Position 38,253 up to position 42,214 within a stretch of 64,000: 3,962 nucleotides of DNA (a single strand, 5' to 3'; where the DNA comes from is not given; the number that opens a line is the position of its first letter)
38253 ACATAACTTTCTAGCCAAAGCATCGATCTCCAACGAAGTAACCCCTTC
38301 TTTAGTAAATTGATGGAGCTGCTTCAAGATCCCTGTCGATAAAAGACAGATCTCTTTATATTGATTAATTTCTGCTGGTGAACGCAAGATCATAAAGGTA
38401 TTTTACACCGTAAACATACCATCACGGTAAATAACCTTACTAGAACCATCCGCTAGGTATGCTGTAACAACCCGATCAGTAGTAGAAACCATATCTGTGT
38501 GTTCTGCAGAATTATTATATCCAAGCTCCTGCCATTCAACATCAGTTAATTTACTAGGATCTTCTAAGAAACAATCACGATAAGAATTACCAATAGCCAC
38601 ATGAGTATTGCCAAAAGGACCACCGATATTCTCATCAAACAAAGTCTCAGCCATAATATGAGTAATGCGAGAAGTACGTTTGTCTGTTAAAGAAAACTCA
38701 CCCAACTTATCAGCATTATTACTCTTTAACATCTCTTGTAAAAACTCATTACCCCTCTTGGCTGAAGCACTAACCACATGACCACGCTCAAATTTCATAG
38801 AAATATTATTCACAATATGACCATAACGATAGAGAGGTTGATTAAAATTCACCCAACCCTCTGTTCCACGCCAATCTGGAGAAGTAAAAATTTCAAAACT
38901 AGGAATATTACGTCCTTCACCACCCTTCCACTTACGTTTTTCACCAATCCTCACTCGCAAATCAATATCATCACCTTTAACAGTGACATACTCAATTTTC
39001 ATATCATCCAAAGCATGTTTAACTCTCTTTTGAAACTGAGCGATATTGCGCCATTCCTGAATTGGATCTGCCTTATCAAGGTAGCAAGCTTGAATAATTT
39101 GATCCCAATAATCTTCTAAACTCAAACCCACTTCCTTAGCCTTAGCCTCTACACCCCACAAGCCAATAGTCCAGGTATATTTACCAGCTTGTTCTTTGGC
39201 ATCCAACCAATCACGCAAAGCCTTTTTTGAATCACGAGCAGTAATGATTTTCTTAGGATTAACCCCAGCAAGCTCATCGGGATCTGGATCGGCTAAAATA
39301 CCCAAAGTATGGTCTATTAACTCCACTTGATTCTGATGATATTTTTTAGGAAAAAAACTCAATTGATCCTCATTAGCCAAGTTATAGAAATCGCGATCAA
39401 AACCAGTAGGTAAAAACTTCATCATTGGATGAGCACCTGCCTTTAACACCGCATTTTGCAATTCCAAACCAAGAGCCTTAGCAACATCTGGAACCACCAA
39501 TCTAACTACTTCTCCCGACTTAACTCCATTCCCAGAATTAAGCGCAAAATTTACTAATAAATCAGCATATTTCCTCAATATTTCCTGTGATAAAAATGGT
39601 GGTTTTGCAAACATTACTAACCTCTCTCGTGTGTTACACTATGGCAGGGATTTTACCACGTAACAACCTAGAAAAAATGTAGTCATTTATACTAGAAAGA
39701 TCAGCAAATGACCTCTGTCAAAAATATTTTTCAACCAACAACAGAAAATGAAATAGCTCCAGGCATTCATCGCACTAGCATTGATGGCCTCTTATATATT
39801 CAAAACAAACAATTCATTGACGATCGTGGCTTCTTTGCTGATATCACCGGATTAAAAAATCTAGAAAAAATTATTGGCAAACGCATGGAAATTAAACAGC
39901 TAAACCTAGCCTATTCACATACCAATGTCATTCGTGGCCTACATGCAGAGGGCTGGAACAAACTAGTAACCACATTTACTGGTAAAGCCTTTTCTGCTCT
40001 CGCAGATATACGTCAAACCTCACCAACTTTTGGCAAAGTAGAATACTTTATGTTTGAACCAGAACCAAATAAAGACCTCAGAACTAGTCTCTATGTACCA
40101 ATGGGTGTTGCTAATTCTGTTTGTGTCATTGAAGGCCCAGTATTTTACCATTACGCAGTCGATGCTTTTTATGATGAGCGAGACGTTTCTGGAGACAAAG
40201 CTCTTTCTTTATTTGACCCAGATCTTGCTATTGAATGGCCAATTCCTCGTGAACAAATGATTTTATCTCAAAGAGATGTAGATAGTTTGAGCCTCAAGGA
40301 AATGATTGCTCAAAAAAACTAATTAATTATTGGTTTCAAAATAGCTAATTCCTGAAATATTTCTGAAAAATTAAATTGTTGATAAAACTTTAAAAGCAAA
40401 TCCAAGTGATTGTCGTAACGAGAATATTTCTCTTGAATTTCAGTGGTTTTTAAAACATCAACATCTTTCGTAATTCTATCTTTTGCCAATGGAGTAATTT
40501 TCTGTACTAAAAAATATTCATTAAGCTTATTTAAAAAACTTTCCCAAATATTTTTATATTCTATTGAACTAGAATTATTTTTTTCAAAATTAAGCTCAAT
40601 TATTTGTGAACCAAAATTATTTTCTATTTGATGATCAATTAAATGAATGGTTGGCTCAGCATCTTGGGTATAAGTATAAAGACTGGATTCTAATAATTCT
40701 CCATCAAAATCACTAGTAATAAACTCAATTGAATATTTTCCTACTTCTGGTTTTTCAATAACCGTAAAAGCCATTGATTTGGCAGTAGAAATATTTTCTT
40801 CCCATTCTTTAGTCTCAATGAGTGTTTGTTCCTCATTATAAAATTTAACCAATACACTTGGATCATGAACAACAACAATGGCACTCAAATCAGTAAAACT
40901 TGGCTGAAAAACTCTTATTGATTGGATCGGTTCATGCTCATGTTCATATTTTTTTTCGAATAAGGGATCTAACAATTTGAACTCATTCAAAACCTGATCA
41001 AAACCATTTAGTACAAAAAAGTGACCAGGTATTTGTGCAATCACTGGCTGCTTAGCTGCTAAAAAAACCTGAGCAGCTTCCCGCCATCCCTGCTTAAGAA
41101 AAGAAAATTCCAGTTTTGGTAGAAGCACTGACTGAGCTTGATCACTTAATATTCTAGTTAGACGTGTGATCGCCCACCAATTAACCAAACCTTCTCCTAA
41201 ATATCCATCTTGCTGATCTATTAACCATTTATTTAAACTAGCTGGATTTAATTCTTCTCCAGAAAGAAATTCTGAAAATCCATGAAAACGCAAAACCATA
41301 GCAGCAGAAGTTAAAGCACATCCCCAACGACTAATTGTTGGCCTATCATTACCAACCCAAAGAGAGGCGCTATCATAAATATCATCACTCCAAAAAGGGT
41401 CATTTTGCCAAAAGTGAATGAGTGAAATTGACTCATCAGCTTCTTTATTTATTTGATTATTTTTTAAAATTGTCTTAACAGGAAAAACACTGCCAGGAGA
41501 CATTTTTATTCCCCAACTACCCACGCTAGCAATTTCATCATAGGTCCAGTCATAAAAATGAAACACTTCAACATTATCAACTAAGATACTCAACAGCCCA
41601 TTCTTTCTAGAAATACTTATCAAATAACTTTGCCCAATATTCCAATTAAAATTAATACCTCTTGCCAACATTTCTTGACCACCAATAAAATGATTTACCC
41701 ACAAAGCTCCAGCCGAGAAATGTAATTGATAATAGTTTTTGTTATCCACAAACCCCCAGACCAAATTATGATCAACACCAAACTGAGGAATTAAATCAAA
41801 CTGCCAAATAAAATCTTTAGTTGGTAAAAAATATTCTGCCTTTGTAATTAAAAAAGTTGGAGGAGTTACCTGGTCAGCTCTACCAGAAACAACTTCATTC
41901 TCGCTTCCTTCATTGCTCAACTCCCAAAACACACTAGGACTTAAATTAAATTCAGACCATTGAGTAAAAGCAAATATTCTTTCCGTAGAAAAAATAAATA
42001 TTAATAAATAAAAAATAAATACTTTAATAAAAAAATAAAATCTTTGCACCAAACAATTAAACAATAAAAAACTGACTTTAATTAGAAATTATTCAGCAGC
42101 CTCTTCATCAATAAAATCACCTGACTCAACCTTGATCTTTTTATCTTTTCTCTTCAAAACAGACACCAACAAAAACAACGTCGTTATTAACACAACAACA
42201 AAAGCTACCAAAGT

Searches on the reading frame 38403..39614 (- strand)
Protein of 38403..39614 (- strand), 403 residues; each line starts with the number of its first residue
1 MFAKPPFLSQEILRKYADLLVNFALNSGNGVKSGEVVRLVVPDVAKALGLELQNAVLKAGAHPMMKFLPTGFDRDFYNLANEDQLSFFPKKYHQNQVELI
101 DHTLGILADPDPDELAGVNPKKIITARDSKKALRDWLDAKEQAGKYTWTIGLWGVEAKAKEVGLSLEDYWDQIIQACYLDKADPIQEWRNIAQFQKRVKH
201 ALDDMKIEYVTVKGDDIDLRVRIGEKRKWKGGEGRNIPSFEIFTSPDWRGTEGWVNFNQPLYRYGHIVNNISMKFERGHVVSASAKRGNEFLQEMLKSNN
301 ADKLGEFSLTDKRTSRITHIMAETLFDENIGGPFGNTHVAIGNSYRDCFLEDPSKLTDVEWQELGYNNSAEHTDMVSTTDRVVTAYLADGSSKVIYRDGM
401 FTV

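Call 89: search_protein_families(library=pfam, proteins=[window:38403-39614:-], max_evalue=0.00001)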
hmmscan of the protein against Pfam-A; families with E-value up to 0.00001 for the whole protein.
window:38403-39614:- (403 aa): 1 family
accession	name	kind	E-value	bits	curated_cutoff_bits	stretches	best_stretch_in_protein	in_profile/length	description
PF02073.20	Peptidase_M29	-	4e-94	316.1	27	1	10-401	2-406/406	Thermophilic metalloprotease (M29)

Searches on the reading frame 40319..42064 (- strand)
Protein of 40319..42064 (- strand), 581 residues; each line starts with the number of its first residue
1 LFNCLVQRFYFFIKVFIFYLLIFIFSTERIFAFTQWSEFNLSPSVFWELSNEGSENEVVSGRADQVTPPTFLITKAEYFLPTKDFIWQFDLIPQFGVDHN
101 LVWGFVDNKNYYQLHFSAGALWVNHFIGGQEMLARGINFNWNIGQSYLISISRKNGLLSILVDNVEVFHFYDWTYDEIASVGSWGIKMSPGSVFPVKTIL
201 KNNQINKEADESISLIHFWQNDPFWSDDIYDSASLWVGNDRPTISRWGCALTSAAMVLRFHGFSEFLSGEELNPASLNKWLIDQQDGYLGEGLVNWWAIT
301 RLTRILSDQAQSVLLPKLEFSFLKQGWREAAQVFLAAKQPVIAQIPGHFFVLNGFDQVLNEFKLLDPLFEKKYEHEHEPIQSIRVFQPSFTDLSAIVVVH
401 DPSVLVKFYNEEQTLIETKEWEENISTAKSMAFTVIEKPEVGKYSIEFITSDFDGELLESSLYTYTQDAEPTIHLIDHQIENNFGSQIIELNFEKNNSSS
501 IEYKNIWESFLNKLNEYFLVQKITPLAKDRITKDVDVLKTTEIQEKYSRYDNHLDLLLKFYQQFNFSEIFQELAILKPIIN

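Call 89: search_protein_families(library=pfam, proteins=[window:40319-42064:-], max_evalue=0.00001)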
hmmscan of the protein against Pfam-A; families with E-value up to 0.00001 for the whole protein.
window:40319-42064:- (581 aa): 1 family
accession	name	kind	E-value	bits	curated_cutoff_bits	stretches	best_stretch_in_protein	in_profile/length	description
PF13529.12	Peptidase_C39_2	-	3e-06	28.3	24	1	248-367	15-142/143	Peptidase_C39 like family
